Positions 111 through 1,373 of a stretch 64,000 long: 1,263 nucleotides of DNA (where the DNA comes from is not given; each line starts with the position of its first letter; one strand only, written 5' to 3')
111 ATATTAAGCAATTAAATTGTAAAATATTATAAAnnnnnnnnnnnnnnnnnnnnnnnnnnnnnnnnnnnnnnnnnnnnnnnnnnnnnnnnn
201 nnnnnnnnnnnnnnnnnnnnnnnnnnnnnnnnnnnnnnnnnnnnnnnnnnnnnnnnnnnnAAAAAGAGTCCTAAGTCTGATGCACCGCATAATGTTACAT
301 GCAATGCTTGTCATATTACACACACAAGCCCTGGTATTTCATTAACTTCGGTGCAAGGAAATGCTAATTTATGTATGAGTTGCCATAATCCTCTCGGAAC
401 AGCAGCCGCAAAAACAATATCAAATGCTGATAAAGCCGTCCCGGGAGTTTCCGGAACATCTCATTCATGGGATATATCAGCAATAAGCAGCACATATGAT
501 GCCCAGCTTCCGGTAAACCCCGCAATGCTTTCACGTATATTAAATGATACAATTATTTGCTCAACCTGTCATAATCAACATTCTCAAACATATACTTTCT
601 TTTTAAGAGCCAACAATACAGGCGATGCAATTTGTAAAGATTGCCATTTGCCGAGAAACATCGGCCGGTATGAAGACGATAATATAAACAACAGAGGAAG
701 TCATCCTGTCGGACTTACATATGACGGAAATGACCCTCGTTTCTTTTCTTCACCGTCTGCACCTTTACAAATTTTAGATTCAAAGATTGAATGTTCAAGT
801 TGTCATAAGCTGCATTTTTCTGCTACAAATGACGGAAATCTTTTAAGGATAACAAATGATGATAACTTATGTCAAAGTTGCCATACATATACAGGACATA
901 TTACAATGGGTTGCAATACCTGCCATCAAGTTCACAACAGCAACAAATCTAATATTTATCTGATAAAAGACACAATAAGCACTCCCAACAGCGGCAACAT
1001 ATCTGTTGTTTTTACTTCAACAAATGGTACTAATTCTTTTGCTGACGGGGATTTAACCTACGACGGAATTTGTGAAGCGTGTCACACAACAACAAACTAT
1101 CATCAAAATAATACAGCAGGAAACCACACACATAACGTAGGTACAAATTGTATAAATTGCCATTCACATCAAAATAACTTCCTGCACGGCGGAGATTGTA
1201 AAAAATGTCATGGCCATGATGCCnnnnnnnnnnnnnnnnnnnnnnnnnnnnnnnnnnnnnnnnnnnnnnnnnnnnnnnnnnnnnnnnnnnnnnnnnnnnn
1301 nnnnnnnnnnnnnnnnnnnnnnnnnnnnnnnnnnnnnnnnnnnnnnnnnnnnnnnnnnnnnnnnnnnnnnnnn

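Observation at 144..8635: Two adjacent cytochrome paralogs share a collinear 10-haem N-terminal module but carry different C-terminal payloads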

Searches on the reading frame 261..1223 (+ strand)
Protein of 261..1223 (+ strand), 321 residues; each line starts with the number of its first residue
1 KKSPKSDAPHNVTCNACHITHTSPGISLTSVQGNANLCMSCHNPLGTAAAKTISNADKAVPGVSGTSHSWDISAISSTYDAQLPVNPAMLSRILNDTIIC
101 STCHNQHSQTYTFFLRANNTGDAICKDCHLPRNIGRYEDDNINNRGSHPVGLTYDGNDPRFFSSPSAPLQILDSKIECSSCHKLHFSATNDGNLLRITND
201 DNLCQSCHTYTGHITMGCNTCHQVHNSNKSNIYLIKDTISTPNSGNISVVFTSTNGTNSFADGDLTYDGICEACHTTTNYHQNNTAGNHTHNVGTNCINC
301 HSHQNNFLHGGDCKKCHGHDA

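Call 11: find_homologous_proteins(query=window:261-1223:+, max_evalue=0.00001)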
Query window:261-1223:+ (321 aa): 49 proteins with E <= 0.00001 among 827 candidates.
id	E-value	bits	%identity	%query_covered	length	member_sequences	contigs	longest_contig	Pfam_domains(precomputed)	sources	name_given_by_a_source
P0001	1.2e-105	372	52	96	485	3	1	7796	PF09699.16,PF14537.12,PF14522.12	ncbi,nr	ncbi:MAG: cytochrome c3 family protein, partial [Bacteroidales bacterium]|nr:cytochrome c3 family pr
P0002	1.3e-102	362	53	94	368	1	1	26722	PF09699.16,PF14537.12,PF14522.12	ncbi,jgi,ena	-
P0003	3.8e-100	353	55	88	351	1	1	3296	PF09699.16,PF14537.12,PF14522.12,PF22113.2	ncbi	ncbi:MAG: cytochrome c3 family protein, partial [bacterium]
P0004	7.2e-97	343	49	95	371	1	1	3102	PF09699.16,PF14537.12,PF14522.12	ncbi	ncbi:MAG: cytochrome c3 family protein, partial [bacterium]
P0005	4.7e-87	310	50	92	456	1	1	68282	PF09699.16,PF14537.12,PF14522.12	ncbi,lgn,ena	-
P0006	3.8e-85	304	52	95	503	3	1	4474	PF09699.16,PF14537.12,PF14522.12,PF22113.2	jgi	-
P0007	2.0e-84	302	49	95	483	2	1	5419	PF09699.16,PF14537.12,PF14522.12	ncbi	ncbi:MAG: hypothetical protein C0597_13220, partial [Marinilabiliales bacterium]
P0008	5.7e-68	248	51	69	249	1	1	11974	PF09699.16,PF14522.12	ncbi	ncbi:MAG: cytochrome c3 family protein [bacterium]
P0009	4.4e-64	235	47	83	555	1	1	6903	PF09699.16,PF14537.12,PF14522.12,PF22113.2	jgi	jgi:predicted CxxxxCH...CXXCH cytochrome family protein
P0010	2.1e-53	200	59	48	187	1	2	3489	PF09699.16,PF14522.12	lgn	-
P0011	1.1e-43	168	45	71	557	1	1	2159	PF09699.16,PF14537.12,PF09698.16,PF14522.12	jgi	jgi:predicted CxxxxCH...CXXCH cytochrome family protein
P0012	1.8e-37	148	44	60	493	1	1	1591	PF09699.16,PF09698.16,PF14522.12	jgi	jgi:predicted CxxxxCH...CXXCH cytochrome family protein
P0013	2.1e-34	137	40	64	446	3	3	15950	PF09699.16,PF14537.12,PF14522.12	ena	-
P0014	1.6e-28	118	34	40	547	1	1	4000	PF09699.16,PF14537.12,PF14522.12,PF22113.2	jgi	jgi:predicted CXXCH cytochrome family protein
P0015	7.0e-27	113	51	32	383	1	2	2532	PF09699.16,PF14537.12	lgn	-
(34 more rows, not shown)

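Call 13: find_encoding_contigs(protein=P0002, flank=10000, max_places=3)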
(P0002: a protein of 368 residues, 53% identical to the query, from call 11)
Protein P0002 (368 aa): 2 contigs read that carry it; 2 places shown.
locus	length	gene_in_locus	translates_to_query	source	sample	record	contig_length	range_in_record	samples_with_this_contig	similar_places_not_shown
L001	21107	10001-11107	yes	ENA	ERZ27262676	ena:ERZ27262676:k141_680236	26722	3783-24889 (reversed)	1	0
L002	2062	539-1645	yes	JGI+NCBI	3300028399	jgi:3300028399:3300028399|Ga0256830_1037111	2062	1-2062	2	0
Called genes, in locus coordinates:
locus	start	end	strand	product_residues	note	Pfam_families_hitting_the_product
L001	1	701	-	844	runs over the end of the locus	?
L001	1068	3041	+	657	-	PF04616:Glyco_hydro_43 (faint)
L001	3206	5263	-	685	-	-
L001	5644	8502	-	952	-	PF06439:3keto-disac_hyd, PF02638:GHL10 (weak), PF16819:DUF5074 (faint), PF10282:Lactonase (faint), PF25174:Beta-prop_THOC3, PF23414:Beta-prop_EML_2 (faint), PF02239:Cytochrom_D1, PF21783:YNCE (weak)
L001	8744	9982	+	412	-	PF08450:SGL (faint), PF01436:NHL (faint), PF17170:DUF5128 (faint), PF13860:FlgD_ig (weak)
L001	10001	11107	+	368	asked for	PF14537:Cytochrom_c3_2 (faint), PF09699:Paired_CXXCH_1 (weak), PF14522:Cytochrome_C7 (faint), PF09699:Paired_CXXCH_1 (weak)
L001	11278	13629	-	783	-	PF02838:Glyco_hydro_20b, PF00728:Glyco_hydro_20, PF13290:CHB_HEX_C_1, PF13287:Fn3_assoc (weak), PF07691:PA14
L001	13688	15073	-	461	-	-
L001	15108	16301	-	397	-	PF18962:Por_Secre_tail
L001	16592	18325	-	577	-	-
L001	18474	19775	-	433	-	PF25292:Beta-prop_CGLA (faint), PF01839:FG-GAP (faint), PF15907:Itfg2 (faint), PF14783:BBS2_Mid (faint), PF14779:BBS1 (faint), PF13517:FG-GAP_3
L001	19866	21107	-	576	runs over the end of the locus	PF00474:SSF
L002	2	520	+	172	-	?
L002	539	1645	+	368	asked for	PF14537:Cytochrom_c3_2 (faint), PF09699:Paired_CXXCH_1 (weak), PF14522:Cytochrome_C7 (faint), PF09699:Paired_CXXCH_1 (weak)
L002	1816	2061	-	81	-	?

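Call 14: find_encoding_contigs(protein=P0005, flank=10000, max_places=3)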
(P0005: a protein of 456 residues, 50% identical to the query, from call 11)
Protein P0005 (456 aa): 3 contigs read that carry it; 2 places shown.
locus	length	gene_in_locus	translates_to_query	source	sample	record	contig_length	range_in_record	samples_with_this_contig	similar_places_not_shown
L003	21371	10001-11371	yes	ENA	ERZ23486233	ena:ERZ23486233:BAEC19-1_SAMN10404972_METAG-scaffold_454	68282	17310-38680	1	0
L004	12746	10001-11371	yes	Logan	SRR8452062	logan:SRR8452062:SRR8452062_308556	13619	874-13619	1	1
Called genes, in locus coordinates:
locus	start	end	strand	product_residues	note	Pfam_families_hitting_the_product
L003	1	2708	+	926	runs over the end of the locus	PF09699:Paired_CXXCH_1 (faint), PF14522:Cytochrome_C7 (faint), PF14537:Cytochrom_c3_2 (faint), PF22113:Mtrc-MtrF_II-IV_dom (faint), PF01292:Ni_hydr_CYTB (weak)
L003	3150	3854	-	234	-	-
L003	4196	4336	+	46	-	-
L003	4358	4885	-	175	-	PF02085:Cytochrom_CIII (faint), PF14537:Cytochrom_c3_2 (faint), PF22113:Mtrc-MtrF_II-IV_dom (weak), PF09699:Paired_CXXCH_1 (faint), PF13435:Cytochrome_C554, PF14522:Cytochrome_C7 (weak)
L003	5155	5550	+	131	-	-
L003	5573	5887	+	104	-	PF01436:NHL (faint), PF17170:DUF5128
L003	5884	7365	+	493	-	PF14522:Cytochrome_C7 (faint), PF14537:Cytochrom_c3_2 (faint), PF09699:Paired_CXXCH_1 (faint)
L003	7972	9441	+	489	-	PF01436:NHL (faint), PF23664:Ig_Pom152 (faint), PF24312:Ig-like_POM152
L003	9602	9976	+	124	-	PF18962:Por_Secre_tail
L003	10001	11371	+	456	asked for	PF14522:Cytochrome_C7 (faint), PF14537:Cytochrom_c3_2 (faint), PF09699:Paired_CXXCH_1 (faint)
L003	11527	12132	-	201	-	-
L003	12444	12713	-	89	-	PF01177:Asp_Glu_race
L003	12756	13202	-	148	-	-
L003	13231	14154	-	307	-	PF00248:Aldo_ket_red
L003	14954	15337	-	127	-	PF09345:SiaC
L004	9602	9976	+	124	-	PF18962:Por_Secre_tail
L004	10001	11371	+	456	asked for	PF14522:Cytochrome_C7 (faint), PF14537:Cytochrom_c3_2 (faint), PF09699:Paired_CXXCH_1 (faint)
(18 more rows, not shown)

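Call 25: find_related_loci(query=A2, collection=genome_contigs, flank=10000)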
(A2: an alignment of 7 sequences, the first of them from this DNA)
Query A2 (316 aa) in genome_contigs; peptide patterns used: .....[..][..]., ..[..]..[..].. (x = any residue, [..] = any of these).
600 stretches matched a pattern (row limit reached: there are more); 272 encode a relative of the query (tblastn E <= 1e-3); the best 80 are kept; 79 distinct loci.
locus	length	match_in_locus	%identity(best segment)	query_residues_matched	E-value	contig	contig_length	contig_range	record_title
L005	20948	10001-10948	76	1-316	2e-167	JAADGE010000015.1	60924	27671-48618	MAG: Chlorobiota bacterium isolate M_MetaBat.100 contig-127_624, whole genome shotgun sequence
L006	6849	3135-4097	57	1-312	1e-122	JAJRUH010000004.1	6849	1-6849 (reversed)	MAG: Bacteroidetes bacterium isolate Dive96_bin10.164 k141_323485, whole genome shotgun sequence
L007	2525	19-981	57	1-312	2e-127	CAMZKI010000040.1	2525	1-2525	uncultured Chlorobi bacterium isolate TAG_MAG_00013 genome assembly, contig: TAG_MAG_00013_000000000264, whole genome sh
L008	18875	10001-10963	58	1-312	3e-124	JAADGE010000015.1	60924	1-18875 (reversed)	MAG: Chlorobiota bacterium isolate M_MetaBat.100 contig-127_624, whole genome shotgun sequence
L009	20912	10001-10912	57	8-312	4e-114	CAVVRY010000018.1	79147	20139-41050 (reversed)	MAG: uncultured Bacteroidales bacterium isolate MFD03804.bin.1.166 genome assembly, contig: contig_77405, whole genome s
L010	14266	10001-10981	53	2-312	4e-114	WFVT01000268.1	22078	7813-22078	MAG: candidate division KSB1 bacterium isolate S140_5 k151_495320, whole genome shotgun sequence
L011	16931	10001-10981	53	2-312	2e-112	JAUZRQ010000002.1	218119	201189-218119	MAG: candidate division KSB1 bacterium isolate GS19_ROV16_BS04-AMOR20_M0784 AMOR20_M0784_contig2, whole genome shotgun s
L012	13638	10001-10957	51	4-312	5e-111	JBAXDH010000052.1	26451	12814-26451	MAG: bacterium isolate ELA214 MAG214_52, whole genome shotgun sequence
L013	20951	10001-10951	54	4-312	3e-110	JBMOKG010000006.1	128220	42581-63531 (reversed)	MAG: Bacteroidales bacterium isolate Deming_bin.89 contig122, whole genome shotgun sequence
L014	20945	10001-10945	52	7-314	5e-110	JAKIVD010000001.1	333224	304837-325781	MAG: Bacteroidales bacterium isolate D100SM.bin.7 NODE_2_length_333224_cov_7.310375, whole genome shotgun sequence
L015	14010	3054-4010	52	4-312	1e-109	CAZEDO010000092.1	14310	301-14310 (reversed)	MAG TPA_asm: uncultured Lentimicrobiaceae bacterium isolate SRP284006_co1_131 genome assembly, contig: NODE_7440_length_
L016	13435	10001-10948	53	4-312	9e-109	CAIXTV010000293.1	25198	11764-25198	uncultured bacterium isolate KTt_bin-0590 genome assembly, contig: bin-0590:293/312, whole genome shotgun sequence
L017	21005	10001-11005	51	2-316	1e-108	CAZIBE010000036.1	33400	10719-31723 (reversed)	MAG TPA_asm: uncultured Calditrichaceae bacterium isolate binchicken_co64_112 genome assembly, contig: NODE_792_length_3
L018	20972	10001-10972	52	2-312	2e-106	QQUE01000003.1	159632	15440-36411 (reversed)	MAG: Calditrichaeota bacterium isolate CLD2 67, whole genome shotgun sequence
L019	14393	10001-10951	51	4-312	3e-105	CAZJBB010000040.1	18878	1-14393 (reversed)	MAG TPA_asm: uncultured Bacteroidales bacterium isolate binchicken_co2_200 genome assembly, contig: NODE_1961_length_188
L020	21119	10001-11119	51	2-312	5e-103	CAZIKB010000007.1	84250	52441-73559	MAG TPA_asm: uncultured Cytophagia bacterium isolate binchicken_co121_9 genome assembly, contig: NODE_66_length_84250_co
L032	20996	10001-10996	46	9-316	2e-82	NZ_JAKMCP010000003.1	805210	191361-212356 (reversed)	Aestuariivivens sediminis strain S-DT1-15 NODE_3_length_805210_cov_47.539507, whole genome shotgun sequence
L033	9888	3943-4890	47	4-312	2e-81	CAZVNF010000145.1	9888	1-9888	MAG TPA_asm: uncultured Draconibacterium sp. isolate SRP272421_co4_125 genome assembly, contig: NODE_21572_length_9888_c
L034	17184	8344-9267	57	1-312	1e-116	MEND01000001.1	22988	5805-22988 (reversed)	MAG: Bacteroidetes bacterium GWA2_31_9 gwa2_scaffold_10028, whole genome shotgun sequence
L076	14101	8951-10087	28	2-313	8e-22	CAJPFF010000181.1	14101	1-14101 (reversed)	Geobacteraceae bacterium isolate GEOBC genome assembly, contig: CONTIG_181, whole genome shotgun sequence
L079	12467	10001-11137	25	8-314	2e-21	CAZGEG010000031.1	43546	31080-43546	MAG TPA_asm: uncultured Geobacter sp. isolate SRP302447_co2_789 genome assembly, contig: NODE_2464_length_43546_cov_250.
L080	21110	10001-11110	26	9-314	3e-21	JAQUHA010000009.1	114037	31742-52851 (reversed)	MAG: Desulfuromonadaceae bacterium isolate STCSWMC_26 NODE_210_length_114037_cov_27.482513_ST_CSWMC, whole genome shotgu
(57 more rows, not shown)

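Call 33: search_solved_structures(query=A2, max_evalue=1, show_alignments=2)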
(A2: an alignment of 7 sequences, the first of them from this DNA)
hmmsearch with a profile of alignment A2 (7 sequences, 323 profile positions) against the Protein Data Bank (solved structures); distinct sequences matched with E-value up to 1: 12.
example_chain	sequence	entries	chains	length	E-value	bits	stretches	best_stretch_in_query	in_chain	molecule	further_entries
3ov0_A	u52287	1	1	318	1.7e-09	40.5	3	261-320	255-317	Cytochrome c family protein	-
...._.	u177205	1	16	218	1.6e-05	27.5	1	91-126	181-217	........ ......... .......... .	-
3oue_A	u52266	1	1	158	2e-05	27.1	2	260-320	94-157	Cytochrome c family protein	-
3ouq_A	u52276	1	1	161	0.00045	22.7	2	269-320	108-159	Cytochrome c family protein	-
2j7a_C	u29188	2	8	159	0.0015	20.9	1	198-228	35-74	CYTOCHROME C QUINOL DEHYDROGENASE NRFH | NAPC/NIRT CYTOCHROME C FAMILY PROTEIN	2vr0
7tfs_A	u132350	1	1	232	0.0017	20.8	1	93-126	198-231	Cytochrome c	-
1rwj_A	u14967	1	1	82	0.0019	20.6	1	273-319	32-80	Cytochrome c family protein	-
6qvm_A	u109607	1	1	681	0.003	20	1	93-234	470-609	Multiheme cytochrome cf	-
1z1n_X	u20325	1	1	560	0.033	16.6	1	8-80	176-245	sixteen heme cytochrome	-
5yq7_C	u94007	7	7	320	0.098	15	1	26-114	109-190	Cytochrome subunit of photosynthetic reaction center | MULTIHEME_CYTC DOMAIN-CONTAINING PROTEIN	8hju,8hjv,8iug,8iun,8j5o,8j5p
7c9r_C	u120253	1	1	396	0.16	14.3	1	172-225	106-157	Photosynthetic reaction center cytochrome c subunit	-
2x5y_A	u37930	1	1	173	0.56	12.5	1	223-269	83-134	ZINC FINGER CCCH-TYPE ANTIVIRAL PROTEIN 1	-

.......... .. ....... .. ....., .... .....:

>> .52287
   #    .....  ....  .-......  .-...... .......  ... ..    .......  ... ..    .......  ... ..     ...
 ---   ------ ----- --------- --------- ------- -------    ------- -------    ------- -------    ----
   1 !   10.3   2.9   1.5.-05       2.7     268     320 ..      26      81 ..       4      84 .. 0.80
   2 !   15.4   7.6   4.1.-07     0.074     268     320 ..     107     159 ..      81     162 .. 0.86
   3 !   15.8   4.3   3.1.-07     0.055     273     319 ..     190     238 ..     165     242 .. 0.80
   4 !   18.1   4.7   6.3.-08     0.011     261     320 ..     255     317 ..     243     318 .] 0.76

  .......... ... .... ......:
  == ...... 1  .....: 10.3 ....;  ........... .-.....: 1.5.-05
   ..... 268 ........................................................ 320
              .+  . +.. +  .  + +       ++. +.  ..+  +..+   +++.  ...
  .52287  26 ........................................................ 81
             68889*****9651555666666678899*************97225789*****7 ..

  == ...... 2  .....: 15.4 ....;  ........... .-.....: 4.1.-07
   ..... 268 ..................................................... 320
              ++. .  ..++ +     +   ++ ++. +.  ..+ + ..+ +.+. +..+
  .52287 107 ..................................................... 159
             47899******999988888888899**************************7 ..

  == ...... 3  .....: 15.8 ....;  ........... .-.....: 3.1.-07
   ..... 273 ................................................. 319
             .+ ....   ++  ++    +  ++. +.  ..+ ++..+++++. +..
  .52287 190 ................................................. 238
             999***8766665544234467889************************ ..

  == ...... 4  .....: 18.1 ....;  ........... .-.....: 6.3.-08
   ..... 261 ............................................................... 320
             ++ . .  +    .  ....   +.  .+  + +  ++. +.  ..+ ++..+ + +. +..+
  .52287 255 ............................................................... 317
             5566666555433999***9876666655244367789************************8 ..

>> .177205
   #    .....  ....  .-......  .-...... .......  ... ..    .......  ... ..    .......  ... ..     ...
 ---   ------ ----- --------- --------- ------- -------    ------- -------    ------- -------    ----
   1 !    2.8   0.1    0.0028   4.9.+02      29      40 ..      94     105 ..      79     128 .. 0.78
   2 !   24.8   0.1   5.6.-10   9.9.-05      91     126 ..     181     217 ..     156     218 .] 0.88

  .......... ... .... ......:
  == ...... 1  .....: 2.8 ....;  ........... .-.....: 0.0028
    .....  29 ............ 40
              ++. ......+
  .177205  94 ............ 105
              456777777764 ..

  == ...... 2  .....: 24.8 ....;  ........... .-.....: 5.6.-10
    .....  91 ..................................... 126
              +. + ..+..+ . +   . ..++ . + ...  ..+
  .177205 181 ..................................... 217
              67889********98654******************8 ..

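Call 36: search_protein_families(library=pfam, proteins=[L005:7933-9843:+, L008:7895-9835:+], max_evalue=0.001)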
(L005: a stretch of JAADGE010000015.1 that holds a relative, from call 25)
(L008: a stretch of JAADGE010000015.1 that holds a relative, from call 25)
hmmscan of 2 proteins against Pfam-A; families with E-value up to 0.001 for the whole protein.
L005:7933-9843:+ (637 aa): 10 families
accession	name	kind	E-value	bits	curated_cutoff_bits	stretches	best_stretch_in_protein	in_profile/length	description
PF24312.1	Ig-like_POM152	-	4.5e-14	53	27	2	393-459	12-81/89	Nucleoporin POM152, Ig-like domain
PF18962.6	Por_Secre_tail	-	1.1e-13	51.6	27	1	561-634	1-74/75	Secretion system C-terminal sorting domain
PF18911.6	PKD_4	-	6.4e-13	49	27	1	494-544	33-82/85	PKD domain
PF00801.26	PKD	-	6.2e-11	42.6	23.5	1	483-532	14-68/80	PKD domain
PF17170.10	DUF5128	-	5.2e-09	36.2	22.9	1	231-296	55-121/321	6-bladed beta-propeller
PF24527.1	Ig-like_Pom152_9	-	5.6e-09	36.6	27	0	308-373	10-71/80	Nucleoporin pom152-like, ninth immunoglobulin-like domain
PF01436.27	NHL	-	8.4e-09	35.5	20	0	218-245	1-28/28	NHL repeat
PF23664.1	Ig_Pom152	-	1.5e-08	35.3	27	0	385-453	5-83/106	Nucleoporin pom152-like, immunoglobulin-like domain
PF24684.1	Vgb_lyase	-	0.00024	20.5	50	1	30-153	44-171/290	Virginiamycin B lyase family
PF08450.18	SGL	-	0.00034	20.7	26.3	0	43-88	186-231/246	SMP-30/Gluconolactonase/LRE-like region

L008:7895-9835:+ (647 aa): 9 families
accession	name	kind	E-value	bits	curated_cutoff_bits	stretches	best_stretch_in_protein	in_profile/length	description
PF24312.1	Ig-like_POM152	-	8.8e-18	64.9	27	2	315-373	17-78/89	Nucleoporin POM152, Ig-like domain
PF18962.6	Por_Secre_tail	-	2.7e-13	50.5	27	1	569-642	1-74/75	Secretion system C-terminal sorting domain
PF01436.27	NHL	-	1.7e-11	44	20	0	223-250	1-28/28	NHL repeat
PF24527.1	Ig-like_Pom152_9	-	1.7e-10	41.5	27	1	397-470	6-80/80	Nucleoporin pom152-like, ninth immunoglobulin-like domain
PF18911.6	PKD_4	-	4.7e-10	39.8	27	1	492-536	25-70/85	PKD domain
PF17170.10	DUF5128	-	5.6e-08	32.8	22.9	0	235-293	54-113/321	6-bladed beta-propeller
PF00801.26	PKD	-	4.4e-07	30.2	23.5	1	499-541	28-72/80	PKD domain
PF23664.1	Ig_Pom152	-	2.2e-05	25.2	27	0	391-427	4-42/106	Nucleoporin pom152-like, immunoglobulin-like domain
PF24684.1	Vgb_lyase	-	0.00034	20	50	1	46-159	55-172/290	Virginiamycin B lyase family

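Call 40: search_protein_representatives(protein=window:261-1223:+)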
Query: 321 residues. Proteins with E-value up to 0.001 (for the whole library): 1401; up to 1e-10: 688; up to 1e-30: 100. The best 150 are listed.
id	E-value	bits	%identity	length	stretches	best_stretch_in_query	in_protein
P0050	9.4e-240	810.6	52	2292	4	8-318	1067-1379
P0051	1.8e-233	790.0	51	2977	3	9-283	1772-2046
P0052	2.1e-167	572.9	73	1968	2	1-321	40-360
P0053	5.9e-158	541.8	43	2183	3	11-318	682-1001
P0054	3.4e-148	509.7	49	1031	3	9-318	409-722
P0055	2.9e-136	470.5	48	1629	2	9-317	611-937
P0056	2.4e-133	460.9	44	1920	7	178-318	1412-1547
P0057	3.2e-123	427.6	46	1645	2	7-317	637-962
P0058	3.6e-121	420.9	60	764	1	9-318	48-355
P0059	2.5e-115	401.7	55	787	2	7-319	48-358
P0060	4.9e-113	394.2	58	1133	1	7-318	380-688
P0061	3.6e-109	381.5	50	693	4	10-317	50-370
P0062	4.8e-108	377.8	54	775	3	7-318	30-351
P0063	1.0e-107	376.7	56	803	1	3-318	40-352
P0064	9.4e-106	370.2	58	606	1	4-317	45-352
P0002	4.1e-103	361.6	55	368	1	10-308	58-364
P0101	4.8e-65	236.4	47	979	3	211-318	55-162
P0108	1.0e-51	192.7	51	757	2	212-318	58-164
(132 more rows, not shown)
